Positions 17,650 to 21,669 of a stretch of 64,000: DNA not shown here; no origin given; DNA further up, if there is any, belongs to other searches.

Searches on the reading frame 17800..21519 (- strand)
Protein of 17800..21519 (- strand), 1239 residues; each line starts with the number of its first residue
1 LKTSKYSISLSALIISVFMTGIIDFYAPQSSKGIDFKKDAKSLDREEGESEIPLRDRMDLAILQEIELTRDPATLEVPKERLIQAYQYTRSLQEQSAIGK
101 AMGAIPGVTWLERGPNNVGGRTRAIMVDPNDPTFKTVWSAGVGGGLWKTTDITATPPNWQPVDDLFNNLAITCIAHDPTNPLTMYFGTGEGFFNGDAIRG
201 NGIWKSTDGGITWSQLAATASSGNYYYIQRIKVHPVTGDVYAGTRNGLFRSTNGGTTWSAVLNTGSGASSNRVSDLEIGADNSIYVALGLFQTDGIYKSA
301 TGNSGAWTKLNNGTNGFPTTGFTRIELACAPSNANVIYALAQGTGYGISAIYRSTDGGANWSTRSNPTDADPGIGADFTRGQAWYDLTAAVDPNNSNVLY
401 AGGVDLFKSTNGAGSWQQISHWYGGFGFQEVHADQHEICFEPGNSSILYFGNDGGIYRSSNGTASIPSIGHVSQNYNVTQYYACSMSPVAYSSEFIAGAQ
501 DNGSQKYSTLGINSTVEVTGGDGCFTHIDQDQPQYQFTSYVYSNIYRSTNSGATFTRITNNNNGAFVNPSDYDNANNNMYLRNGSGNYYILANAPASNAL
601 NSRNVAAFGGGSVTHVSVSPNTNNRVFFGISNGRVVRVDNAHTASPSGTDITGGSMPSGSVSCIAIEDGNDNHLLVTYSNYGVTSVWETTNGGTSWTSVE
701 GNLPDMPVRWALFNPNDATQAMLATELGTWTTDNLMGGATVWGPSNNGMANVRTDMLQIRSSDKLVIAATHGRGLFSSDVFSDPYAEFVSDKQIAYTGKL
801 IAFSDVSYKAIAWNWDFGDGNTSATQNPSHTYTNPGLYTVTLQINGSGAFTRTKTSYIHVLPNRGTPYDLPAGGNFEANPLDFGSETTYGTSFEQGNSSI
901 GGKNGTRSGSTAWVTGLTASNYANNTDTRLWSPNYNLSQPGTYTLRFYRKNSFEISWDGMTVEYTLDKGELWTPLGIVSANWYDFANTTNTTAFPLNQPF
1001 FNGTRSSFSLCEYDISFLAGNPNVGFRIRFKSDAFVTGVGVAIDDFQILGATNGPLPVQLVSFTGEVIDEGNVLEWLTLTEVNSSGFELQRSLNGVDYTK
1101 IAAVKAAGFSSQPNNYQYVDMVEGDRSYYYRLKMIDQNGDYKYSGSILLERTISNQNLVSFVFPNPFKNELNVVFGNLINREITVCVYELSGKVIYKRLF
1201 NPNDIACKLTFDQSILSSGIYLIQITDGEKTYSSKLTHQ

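Call 22: search_protein_families(library=pfam, proteins=[window:17800-21519:-], max_evalue=0.001)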
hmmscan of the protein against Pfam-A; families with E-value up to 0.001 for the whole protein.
window:17800-21519:- (1239 aa): 4 families
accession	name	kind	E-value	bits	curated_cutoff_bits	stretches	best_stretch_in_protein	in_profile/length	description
PF18911.6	PKD_4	-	5.7e-15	55.6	27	1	784-860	4-85/85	PKD domain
PF18962.6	Por_Secre_tail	-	2.4e-10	41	27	1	1162-1236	1-73/75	Secretion system C-terminal sorting domain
PF15902.12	Sortilin-Vps10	-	5.3e-10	39.1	33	0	158-263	12-114/446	Sortilin, neurotensin receptor 3,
PF00801.26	PKD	-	7.6e-10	39.1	23.5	1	793-845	9-66/80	PKD domain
